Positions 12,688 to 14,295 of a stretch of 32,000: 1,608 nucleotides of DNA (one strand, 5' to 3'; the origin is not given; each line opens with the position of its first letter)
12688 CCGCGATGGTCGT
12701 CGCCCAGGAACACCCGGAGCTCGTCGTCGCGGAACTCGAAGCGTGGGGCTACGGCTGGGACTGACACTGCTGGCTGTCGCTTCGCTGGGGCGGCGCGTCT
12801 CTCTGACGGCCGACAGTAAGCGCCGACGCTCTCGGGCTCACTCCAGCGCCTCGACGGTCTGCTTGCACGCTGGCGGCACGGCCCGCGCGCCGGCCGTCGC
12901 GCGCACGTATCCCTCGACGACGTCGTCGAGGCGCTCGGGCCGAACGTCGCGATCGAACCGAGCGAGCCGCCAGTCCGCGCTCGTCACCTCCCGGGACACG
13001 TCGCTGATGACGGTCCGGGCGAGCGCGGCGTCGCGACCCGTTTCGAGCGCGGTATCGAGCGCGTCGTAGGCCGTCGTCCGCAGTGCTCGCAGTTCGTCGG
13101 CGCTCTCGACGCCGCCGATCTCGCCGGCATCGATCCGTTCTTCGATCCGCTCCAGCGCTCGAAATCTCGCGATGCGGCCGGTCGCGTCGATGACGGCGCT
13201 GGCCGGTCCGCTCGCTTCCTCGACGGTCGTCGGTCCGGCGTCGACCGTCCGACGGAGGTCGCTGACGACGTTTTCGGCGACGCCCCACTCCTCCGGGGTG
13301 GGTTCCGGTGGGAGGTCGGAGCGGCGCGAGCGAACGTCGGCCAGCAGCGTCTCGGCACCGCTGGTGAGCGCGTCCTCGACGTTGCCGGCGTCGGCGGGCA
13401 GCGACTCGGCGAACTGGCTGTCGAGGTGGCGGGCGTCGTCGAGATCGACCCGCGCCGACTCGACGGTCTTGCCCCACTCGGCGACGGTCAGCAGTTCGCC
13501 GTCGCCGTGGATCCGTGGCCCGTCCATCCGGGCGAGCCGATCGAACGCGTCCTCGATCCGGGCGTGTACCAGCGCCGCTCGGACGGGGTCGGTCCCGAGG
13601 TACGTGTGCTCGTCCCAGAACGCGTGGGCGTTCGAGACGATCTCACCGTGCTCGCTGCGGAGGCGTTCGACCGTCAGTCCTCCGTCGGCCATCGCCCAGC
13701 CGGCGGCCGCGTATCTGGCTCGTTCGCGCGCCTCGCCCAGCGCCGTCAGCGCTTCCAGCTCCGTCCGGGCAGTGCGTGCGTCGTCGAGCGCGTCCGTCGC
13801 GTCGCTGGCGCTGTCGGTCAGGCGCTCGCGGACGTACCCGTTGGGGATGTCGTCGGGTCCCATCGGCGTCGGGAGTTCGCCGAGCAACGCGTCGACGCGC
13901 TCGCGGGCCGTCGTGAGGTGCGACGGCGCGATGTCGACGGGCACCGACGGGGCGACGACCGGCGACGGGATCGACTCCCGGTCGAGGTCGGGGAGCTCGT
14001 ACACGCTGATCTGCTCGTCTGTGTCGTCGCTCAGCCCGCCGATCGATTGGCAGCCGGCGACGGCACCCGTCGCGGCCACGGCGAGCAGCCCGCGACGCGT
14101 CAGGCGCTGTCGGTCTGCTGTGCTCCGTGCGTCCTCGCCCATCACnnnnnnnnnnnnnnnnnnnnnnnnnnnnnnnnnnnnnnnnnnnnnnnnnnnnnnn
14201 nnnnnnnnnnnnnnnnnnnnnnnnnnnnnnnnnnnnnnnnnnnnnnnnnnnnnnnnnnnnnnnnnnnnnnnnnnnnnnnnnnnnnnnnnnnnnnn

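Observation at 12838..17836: Candidate undescribed module: retropepsin-like protease, HEAT-repeat kinase and two Tat lipoproteins in one gene string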

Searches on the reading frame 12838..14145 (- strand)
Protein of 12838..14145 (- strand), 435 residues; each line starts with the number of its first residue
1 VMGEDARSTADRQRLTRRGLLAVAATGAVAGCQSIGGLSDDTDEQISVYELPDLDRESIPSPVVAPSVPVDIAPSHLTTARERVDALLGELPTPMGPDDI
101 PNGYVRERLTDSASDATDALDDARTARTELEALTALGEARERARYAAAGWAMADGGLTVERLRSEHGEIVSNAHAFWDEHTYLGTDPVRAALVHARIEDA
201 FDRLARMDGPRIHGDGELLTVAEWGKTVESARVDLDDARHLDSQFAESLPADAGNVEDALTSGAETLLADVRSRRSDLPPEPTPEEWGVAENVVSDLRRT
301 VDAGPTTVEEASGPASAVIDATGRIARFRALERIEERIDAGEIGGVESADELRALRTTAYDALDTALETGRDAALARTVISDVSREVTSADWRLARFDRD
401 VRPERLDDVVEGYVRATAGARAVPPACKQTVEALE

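Call 3: search_protein_families(library=pfam, proteins=[window:12838-14145:-], max_evalue=0.01)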
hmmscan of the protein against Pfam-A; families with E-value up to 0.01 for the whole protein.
window:12838-14145:- (435 aa): 0 families

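Call 6: search_protein_families(library=ncbifam, proteins=[window:12838-14145:-], max_evalue=0.01)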
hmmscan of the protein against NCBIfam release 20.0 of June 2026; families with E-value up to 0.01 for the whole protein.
window:12838-14145:- (435 aa): 0 families

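Call 9: search_dna_similar(query=window:12838-14145:-, collection=plasmids, mode=protein, max_rows=40, max_evalue=0.001)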
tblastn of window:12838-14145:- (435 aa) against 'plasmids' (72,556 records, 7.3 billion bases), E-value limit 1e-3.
Records with a match: 29; places in all: 30; records where one place covers at least 80% of the query: 15.
Best place of each record, by identity: >=99% 1; 80-90% 1; <60% 27.
By first word of the organism name: Halorussus 7; Haloferax 7; Haloarcula 6; Halomicrobium 4; Haloplanus 2; Halolamina 1; Halarchaeum 1; Haloprofundus 1.
By predicted mobility (MOB-suite, as given by PLSDB): non-mobilizable 29.
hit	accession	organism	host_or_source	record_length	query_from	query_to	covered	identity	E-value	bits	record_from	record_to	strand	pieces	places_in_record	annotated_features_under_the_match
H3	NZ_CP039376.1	Halomicrobium mukohataei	-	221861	1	435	100%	99.8%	0e+0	677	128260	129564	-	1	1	hypothetical protein (x2)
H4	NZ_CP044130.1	Halomicrobium sp. LC1Hm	-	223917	1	435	100%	87.8%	0e+0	597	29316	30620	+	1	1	hypothetical protein (x2)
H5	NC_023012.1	Haloarcula hispanica N601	-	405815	14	435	97%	51.3%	1e-79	275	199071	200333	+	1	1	hypothetical protein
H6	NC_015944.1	Haloarcula hispanica ATCC 33960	-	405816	14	435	97%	51.3%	1e-79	275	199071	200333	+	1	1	hypothetical protein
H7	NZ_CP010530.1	Haloarcula sp. CBA1115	monoisolate,Solar salt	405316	14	435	97%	51.1%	7e-80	276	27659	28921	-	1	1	hypothetical protein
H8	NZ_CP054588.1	Halolamina sp. CBA1230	solar salt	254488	43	435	90%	54.1%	1e-87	298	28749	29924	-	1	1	hypothetical protein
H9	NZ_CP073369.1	Haloarcula sinaiiensis ATCC 33800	cell culture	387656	1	435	100%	48.5%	4e-69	244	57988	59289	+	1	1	hypothetical protein (x2)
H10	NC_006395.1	Haloarcula marismortui ATCC 43049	-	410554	1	435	100%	48.5%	4e-68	242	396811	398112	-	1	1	hypothetical protein (x2)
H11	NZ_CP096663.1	Halorussus limi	cell culture,saline soil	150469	16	435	97%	43.8%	9e-61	221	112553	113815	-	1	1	hypothetical protein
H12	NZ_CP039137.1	Haloarcula marismortui ATCC 43049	Cell culture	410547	76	435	83%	49.7%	2e-61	223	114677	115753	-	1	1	none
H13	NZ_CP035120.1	Halorussus pelagicus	pure culture,salted brown alga Laminaria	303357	7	424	96%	31.0%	5e-14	82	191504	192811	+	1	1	hypothetical protein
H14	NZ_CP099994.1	Halorussus salilacus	cell culture,Substrate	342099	76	434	83%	35.8%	1e-25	117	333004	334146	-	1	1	hypothetical protein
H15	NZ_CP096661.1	Halorussus limi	cell culture,saline soil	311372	81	424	79%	34.3%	8e-21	102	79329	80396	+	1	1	hypothetical protein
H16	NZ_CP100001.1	Halorussus vallis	cell culture,saline soil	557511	83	434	81%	31.2%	2e-7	61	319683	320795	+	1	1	hypothetical protein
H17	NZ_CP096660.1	Halorussus limi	cell culture,saline soil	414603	87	427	78%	32.2%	6e-12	76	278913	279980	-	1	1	hypothetical protein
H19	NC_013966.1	Haloferax volcanii DS2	-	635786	76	424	80%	28.6%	3e-5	54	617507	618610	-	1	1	hypothetical protein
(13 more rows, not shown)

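Call 13: get_annotated_region(hit=H5, flank=8000)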
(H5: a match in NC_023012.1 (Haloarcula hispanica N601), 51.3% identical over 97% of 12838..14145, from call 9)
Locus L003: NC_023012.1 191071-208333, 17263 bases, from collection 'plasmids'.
description: Haloarcula hispanica N601 plasmid pHH406, complete sequence
organism: Haloarcula hispanica N601 (NCBI taxid 1417673)
taxonomy: Archaea; Euryarchaeota; Halobacteria; Halobacteriales; Haloarculaceae; Haloarcula; Haloarcula hispanica; Haloarcula hispanica N601
host: -; source: -; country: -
typing (MOB-suite, as given by PLSDB): non-mobilizable
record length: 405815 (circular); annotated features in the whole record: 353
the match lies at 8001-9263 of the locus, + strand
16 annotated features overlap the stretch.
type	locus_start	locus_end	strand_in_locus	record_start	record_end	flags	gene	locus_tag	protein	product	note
CDS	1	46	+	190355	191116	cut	-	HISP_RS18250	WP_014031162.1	glycosyltransferase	-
CDS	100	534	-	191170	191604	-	-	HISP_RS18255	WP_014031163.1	PTS fructose transporter subunit IIB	GO:0009401 - phosphoenolpyruvate-dependent sugar phosphotransferase system [Evidence IEA]; GO:0016310 - phosphorylation ...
CDS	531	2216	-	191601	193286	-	ptsP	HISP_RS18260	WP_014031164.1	phosphoenolpyruvate--protein phosphotransferase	GO:0009401 - phosphoenolpyruvate-dependent sugar phosphotransferase system [Evidence IEA]; GO:0006808 - regulation of ...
CDS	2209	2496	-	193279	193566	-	-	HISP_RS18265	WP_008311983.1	HPr family phosphocarrier protein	GO:0009401 - phosphoenolpyruvate-dependent sugar phosphotransferase system [Evidence IEA]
CDS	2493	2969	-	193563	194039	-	-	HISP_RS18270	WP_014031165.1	fructose PTS transporter subunit IIA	GO:0009401 - phosphoenolpyruvate-dependent sugar phosphotransferase system [Evidence IEA]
CDS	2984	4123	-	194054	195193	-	-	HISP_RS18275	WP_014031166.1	PTS fructose transporter subunit IIC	-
CDS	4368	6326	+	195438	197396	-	-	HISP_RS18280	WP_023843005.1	archaea-specific SMC-related protein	GO:0051276 - chromosome organization [Evidence IEA]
CDS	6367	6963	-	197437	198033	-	-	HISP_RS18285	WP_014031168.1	rod-determining factor RdfA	-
CDS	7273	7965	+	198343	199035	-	-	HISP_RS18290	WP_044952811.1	hypothetical protein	-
CDS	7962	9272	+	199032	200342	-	-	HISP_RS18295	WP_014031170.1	hypothetical protein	-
CDS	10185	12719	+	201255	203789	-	-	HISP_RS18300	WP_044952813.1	FAD-dependent oxidoreductase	-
CDS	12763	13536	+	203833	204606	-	-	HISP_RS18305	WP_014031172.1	electron transfer flavoprotein subunit beta/FixA family protein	-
CDS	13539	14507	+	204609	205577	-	-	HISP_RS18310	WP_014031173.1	electron transfer flavoprotein subunit alpha/FixB family protein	-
CDS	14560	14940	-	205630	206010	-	-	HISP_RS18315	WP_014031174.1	hypothetical protein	-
CDS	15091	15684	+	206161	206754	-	-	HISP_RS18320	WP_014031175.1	cyclodeaminase/cyclohydrolase family protein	-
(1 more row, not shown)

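Call 14: get_annotated_region(hit=H8, flank=8000)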
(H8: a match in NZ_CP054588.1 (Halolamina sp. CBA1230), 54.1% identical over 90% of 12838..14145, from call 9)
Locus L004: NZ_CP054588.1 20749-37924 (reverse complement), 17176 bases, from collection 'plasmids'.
description: Halolamina sp. CBA1230 plasmid pCBA1230-01, complete sequence
organism: Halolamina sp. CBA1230 (NCBI taxid 1853690)
taxonomy: Archaea; Euryarchaeota; Halobacteria; Halobacteriales; Haloferacaceae; Halolamina; Halolamina sp. CBA1230
host: -; source: solar salt; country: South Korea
typing (MOB-suite, as given by PLSDB): non-mobilizable
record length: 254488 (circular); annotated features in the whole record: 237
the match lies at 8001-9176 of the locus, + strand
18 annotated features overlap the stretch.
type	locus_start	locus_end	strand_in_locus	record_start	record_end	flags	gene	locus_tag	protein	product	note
CDS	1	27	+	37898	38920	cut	-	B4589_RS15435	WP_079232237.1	succinylglutamate desuccinylase/aspartoacylase family protein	-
CDS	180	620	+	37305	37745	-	-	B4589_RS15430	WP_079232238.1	DUF302 domain-containing protein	-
CDS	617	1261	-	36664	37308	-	-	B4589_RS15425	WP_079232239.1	helix-turn-helix domain-containing protein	-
CDS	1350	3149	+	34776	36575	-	hutU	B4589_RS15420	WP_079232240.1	urocanate hydratase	GO:0006548 - histidine catabolic process [Evidence IEA]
CDS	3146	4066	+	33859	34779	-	hutG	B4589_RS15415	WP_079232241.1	formimidoylglutamase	GO:0019556 - histidine catabolic process to glutamate and formamide [Evidence IEA]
CDS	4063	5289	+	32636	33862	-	hutI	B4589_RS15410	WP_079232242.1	imidazolonepropionase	GO:0006548 - histidine catabolic process [Evidence IEA]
CDS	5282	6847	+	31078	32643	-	hutH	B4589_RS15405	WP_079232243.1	histidine ammonia-lyase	GO:0006548 - histidine catabolic process [Evidence IEA]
CDS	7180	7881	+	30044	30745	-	-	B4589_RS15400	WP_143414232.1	hypothetical protein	-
CDS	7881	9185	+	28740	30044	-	-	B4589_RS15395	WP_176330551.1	hypothetical protein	-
CDS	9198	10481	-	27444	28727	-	-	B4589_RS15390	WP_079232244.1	hypothetical protein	-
CDS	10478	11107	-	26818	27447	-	-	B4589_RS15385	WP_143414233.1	hypothetical protein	-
CDS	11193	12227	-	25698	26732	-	-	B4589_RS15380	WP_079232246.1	hypothetical protein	-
CDS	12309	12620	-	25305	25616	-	-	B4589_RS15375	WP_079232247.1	hypothetical protein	-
CDS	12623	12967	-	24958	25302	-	-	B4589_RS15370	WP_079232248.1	winged helix-turn-helix domain-containing protein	-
CDS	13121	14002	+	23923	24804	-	-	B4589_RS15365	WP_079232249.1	hypothetical protein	-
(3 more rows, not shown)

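Call 15: get_annotated_region(hit=H10, flank=8000)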
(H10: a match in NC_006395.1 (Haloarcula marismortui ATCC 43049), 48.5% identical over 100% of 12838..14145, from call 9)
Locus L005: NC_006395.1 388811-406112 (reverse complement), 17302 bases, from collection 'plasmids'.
description: Haloarcula marismortui ATCC 43049 plasmid pNG700, complete sequence
organism: Haloarcula marismortui ATCC 43049 (NCBI taxid 272569)
taxonomy: Archaea; Euryarchaeota; Halobacteria; Halobacteriales; Haloarculaceae; Haloarcula; Haloarcula marismortui; Haloarcula marismortui ATCC 43049
host: -; source: -; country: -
typing (MOB-suite, as given by PLSDB): non-mobilizable
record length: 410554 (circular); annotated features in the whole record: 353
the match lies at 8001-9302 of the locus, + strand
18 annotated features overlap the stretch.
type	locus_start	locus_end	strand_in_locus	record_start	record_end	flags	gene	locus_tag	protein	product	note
CDS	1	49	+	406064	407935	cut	-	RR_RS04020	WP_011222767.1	alginate lyase family protein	-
CDS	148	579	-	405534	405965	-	-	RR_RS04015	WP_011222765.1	PTS fructose transporter subunit IIB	GO:0009401 - phosphoenolpyruvate-dependent sugar phosphotransferase system [Evidence IEA]; GO:0016310 - phosphorylation ...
CDS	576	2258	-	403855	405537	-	ptsP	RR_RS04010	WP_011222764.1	phosphoenolpyruvate--protein phosphotransferase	GO:0009401 - phosphoenolpyruvate-dependent sugar phosphotransferase system [Evidence IEA]; GO:0006808 - regulation of ...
CDS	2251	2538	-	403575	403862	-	-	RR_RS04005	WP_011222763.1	HPr family phosphocarrier protein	GO:0009401 - phosphoenolpyruvate-dependent sugar phosphotransferase system [Evidence IEA]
CDS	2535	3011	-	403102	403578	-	-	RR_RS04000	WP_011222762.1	fructose PTS transporter subunit IIA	GO:0009401 - phosphoenolpyruvate-dependent sugar phosphotransferase system [Evidence IEA]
CDS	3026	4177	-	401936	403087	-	-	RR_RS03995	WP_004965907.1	PTS fructose transporter subunit IIC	-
CDS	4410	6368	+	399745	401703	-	-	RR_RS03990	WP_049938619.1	archaea-specific SMC-related protein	GO:0051276 - chromosome organization [Evidence IEA]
CDS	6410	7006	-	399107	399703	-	-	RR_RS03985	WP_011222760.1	rod-determining factor RdfA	-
CDS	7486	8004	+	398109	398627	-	-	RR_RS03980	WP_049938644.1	hypothetical protein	-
CDS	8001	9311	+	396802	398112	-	-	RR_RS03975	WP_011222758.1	hypothetical protein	-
CDS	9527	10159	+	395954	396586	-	folE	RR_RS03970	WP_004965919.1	GTP cyclohydrolase I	-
CDS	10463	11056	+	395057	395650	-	-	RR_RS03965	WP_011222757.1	cyclodeaminase/cyclohydrolase family protein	-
CDS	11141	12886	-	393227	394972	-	-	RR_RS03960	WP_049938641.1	formate--tetrahydrofolate ligase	-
CDS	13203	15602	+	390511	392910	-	folP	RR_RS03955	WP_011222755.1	dihydropteroate synthase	GO:0009396 - folic acid-containing compound biosynthetic process [Evidence IEA]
CDS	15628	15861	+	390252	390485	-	-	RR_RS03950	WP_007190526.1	hypothetical protein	-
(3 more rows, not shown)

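Call 16: get_annotated_region(hit=H19, flank=8000)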
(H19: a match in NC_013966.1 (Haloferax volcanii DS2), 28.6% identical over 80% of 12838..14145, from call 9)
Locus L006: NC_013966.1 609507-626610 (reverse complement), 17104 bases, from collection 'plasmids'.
description: Haloferax volcanii DS2 plasmid pHV4, complete sequence
organism: Haloferax volcanii DS2 (NCBI taxid 309800)
taxonomy: Archaea; Euryarchaeota; Halobacteria; Halobacteriales; Haloferacaceae; Haloferax; Haloferax volcanii; Haloferax volcanii DS2
host: -; source: -; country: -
typing (MOB-suite, as given by PLSDB): non-mobilizable
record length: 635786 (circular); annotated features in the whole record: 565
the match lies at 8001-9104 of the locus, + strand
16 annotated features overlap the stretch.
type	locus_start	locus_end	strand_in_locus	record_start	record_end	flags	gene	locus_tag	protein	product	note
CDS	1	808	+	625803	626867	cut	-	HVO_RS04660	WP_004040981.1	hypothetical protein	-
CDS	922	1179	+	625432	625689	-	-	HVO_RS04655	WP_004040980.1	hypothetical protein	-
CDS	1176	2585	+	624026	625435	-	-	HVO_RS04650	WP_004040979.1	hypothetical protein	-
CDS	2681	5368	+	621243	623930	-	-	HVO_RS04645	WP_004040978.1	heavy metal translocating P-type ATPase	-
CDS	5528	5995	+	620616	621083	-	-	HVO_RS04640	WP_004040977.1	high-potential iron-sulfur protein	GO:0019646 - aerobic electron transport chain [Evidence IEA]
CDS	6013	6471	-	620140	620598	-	-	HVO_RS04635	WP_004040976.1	hypothetical protein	-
CDS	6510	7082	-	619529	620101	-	-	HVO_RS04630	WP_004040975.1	hypothetical protein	-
CDS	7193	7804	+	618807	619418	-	-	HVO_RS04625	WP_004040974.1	hypothetical protein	-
CDS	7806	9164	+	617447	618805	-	-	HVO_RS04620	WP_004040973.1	hypothetical protein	-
CDS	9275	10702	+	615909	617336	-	-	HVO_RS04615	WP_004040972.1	FAD-dependent oxidoreductase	-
CDS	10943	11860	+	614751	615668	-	-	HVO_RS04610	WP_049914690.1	DMT family transporter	GO:0055085 - transmembrane transport [Evidence IEA]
CDS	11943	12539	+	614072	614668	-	-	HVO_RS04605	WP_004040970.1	TetR/AcrR family transcriptional regulator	GO:0006355 - regulation of DNA-templated transcription [Evidence IEA]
CDS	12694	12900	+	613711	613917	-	-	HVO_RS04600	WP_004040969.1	cold shock domain-containing protein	-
CDS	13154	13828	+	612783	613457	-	-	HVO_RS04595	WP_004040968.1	hypothetical protein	-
CDS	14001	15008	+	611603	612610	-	-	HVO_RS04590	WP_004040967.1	metal ABC transporter substrate-binding protein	-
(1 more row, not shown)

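Call 17: search_protein_families(library=padloc, proteins=[window:12838-14145:-], max_evalue=0.01)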
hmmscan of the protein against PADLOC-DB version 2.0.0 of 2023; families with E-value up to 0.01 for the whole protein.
window:12838-14145:- (435 aa): 0 families
